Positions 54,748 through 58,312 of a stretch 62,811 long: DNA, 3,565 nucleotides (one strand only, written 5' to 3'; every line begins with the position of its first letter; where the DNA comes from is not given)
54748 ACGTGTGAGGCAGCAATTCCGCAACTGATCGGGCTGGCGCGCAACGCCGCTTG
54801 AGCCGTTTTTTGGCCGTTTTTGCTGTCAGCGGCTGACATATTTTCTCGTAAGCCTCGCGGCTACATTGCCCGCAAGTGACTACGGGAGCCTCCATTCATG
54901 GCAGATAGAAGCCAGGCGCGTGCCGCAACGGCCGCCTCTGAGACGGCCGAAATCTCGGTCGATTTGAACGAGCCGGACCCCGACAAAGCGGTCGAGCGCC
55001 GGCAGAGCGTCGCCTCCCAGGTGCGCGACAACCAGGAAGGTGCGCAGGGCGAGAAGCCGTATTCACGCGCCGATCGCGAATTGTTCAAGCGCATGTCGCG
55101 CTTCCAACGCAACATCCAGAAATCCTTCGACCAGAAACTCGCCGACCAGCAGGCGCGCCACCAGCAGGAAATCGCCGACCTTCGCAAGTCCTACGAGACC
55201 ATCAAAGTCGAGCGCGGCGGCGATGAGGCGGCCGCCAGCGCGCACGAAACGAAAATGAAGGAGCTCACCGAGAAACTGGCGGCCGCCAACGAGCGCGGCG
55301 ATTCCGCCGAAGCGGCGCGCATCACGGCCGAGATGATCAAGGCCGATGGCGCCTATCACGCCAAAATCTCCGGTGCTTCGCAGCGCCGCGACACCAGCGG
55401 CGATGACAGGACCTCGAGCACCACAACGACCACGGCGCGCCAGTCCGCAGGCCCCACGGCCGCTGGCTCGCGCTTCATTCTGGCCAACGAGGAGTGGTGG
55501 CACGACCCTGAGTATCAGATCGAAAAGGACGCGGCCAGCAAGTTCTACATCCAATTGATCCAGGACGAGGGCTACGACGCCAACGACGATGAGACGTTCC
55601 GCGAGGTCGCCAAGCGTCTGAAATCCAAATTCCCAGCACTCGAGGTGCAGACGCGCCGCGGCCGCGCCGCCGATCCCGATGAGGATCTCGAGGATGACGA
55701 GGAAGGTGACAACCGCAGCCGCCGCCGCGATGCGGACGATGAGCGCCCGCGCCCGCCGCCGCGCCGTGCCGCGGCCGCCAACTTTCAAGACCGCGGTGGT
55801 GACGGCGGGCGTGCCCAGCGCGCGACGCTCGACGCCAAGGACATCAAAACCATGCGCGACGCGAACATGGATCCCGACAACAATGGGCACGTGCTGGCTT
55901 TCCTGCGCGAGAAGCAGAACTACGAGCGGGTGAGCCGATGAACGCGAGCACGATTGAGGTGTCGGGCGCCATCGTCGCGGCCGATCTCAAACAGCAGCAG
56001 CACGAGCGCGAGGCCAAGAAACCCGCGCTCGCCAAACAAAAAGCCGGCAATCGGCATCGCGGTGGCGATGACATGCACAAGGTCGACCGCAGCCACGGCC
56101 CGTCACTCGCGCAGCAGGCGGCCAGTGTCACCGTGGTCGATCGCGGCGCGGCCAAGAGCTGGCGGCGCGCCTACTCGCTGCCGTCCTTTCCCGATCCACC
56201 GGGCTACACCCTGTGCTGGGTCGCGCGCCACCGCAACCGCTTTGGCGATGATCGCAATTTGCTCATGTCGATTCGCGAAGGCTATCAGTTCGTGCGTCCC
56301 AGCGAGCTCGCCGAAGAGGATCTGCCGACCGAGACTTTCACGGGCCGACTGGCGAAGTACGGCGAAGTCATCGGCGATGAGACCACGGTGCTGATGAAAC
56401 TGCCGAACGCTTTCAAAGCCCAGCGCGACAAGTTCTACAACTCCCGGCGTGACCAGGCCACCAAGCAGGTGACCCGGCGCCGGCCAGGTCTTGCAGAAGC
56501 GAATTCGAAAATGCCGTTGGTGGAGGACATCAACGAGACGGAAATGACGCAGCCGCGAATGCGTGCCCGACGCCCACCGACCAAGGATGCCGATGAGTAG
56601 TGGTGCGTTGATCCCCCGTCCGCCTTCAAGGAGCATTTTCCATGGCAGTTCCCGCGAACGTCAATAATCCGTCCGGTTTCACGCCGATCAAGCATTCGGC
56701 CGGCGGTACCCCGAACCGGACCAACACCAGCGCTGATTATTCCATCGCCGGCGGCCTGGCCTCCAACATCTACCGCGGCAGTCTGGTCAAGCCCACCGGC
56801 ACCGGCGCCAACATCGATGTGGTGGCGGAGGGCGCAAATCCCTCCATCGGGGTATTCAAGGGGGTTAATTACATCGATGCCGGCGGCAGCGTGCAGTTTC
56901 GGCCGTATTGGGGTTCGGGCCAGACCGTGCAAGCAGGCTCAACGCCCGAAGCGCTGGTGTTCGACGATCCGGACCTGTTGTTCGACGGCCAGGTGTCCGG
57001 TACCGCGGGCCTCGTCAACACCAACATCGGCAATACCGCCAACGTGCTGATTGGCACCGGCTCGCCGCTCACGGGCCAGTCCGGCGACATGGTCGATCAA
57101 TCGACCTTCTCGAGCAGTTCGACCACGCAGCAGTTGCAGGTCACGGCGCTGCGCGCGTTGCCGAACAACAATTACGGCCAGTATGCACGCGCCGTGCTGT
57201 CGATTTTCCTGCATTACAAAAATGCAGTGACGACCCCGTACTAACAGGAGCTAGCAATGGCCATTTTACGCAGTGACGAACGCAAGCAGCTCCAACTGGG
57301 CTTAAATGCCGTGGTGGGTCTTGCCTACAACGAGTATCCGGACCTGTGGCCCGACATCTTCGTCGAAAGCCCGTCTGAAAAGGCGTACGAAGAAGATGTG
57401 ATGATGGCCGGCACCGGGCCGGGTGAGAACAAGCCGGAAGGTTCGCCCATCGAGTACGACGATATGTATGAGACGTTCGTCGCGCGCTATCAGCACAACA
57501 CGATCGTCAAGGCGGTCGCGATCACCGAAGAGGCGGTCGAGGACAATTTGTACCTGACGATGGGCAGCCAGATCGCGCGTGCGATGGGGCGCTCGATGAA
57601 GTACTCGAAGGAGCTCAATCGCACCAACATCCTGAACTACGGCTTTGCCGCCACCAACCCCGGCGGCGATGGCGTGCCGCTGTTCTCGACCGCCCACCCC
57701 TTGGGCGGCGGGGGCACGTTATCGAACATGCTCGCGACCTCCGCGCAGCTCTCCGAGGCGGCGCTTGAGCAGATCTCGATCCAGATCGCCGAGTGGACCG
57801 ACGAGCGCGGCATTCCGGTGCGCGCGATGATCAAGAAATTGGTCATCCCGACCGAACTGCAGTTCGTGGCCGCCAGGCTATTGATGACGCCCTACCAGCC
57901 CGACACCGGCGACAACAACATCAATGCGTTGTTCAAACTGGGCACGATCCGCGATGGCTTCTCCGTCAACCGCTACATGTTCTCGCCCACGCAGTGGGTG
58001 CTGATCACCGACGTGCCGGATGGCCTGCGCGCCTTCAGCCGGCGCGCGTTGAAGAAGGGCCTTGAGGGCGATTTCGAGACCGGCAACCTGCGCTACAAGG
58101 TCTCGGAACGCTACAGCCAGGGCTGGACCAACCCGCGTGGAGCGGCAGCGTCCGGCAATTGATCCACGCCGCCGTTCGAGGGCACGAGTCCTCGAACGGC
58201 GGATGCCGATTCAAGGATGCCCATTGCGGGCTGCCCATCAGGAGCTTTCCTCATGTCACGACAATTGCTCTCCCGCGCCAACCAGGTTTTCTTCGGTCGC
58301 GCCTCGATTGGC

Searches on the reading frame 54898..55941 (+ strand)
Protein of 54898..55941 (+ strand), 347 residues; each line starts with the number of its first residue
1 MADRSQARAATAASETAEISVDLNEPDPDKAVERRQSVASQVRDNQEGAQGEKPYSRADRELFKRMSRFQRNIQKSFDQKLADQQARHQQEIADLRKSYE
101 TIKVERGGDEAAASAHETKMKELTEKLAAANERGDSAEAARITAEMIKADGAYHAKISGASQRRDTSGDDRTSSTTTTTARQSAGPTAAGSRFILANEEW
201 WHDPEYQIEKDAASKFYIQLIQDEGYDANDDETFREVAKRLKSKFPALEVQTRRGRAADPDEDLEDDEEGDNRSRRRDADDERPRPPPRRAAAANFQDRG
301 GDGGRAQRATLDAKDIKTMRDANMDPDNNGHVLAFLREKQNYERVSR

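Call 11: search_protein_families(library=phrogs, proteins=[window:54898-55941:+], max_evalue=0.01)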
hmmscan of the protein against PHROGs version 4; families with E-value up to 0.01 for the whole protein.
window:54898-55941:+ (347 aa): 0 families

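Call 12: search_protein_families(library=pfam, proteins=[window:54898-55941:+], max_evalue=0.01)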
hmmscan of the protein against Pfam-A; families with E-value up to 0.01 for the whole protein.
window:54898-55941:+ (347 aa): 0 families

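Call 110: search_dna_similar(query=window:54898-55941:+, collection=phages, mode=protein, max_rows=8)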
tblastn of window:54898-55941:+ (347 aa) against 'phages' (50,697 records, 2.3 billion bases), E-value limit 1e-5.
No match.

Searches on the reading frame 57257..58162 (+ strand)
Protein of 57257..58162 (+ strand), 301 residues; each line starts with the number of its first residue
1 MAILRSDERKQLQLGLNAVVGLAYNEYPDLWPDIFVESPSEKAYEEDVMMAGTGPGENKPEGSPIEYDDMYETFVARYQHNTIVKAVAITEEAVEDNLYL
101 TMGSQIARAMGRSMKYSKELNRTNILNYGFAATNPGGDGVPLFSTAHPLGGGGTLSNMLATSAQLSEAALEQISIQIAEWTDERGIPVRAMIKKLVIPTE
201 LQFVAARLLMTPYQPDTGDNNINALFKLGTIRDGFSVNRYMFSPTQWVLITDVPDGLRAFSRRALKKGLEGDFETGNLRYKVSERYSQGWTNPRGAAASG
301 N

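Call 109: search_dna_similar(query=window:57257-58162:+, collection=phages, mode=protein, max_rows=8)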
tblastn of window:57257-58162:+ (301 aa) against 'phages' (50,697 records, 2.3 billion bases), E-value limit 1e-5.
Records with a match: 22; places in all: 22; records where one place covers at least 80% of the query: 20.
Best place of each record, by identity: <60% 22.
By first word of the organism name: Caudoviricetes 7; Caulobacter 4; Roseobacter 2; Pelagibacter 2; Planktothrix 2; Synechococcus 1; phage 1; Phage 1; Alcaligenes 1; Bacillus 1.
By host as written in the record: - 7; Caulobacter vibrioides CB15 3; Roseobacter sp. FZCC0083 2; Candidatus Pelagibacter sp. HTCC1062 2; Synechococcus sp. 1; Planktothricoides raciborskii 1; unknown 1; Gammaproteobacteria 1; and 4 more.
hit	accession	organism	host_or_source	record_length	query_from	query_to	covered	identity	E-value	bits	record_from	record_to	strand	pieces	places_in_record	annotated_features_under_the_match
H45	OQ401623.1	Roseobacter phage CRP-901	Roseobacter sp. FZCC0083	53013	1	299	99%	48.2%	2e-79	267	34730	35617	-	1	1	putative head protein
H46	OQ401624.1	Roseobacter phage CRP-902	Roseobacter sp. FZCC0083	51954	1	299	99%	48.2%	6e-79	266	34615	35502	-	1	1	major head subunit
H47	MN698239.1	Pelagibacter phage HTVC023P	Candidatus Pelagibacter sp. HTCC1062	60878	1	301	100%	45.5%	2e-85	285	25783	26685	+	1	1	capsid protein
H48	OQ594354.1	Synechococcus phage MinM2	Synechococcus sp.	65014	2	299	99%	45.3%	3e-80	270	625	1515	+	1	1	hypothetical protein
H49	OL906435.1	Planktothrix phage Pag-Yong1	Planktothrix agardhii FACHB-1261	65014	2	299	99%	45.3%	3e-80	270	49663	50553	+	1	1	major capsid protein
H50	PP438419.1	Planktothrix phage Pra-JY27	Planktothricoides raciborskii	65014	2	299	99%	45.3%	3e-80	270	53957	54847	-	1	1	hypothetical protein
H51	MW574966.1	phage 023Pt_psg01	unknown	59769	1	295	98%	45.4%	8e-79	266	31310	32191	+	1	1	putative phage head protein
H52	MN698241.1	Pelagibacter phage HTVC027P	Candidatus Pelagibacter sp. HTCC1062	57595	1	295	98%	45.1%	9e-78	263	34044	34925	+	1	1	capsid protein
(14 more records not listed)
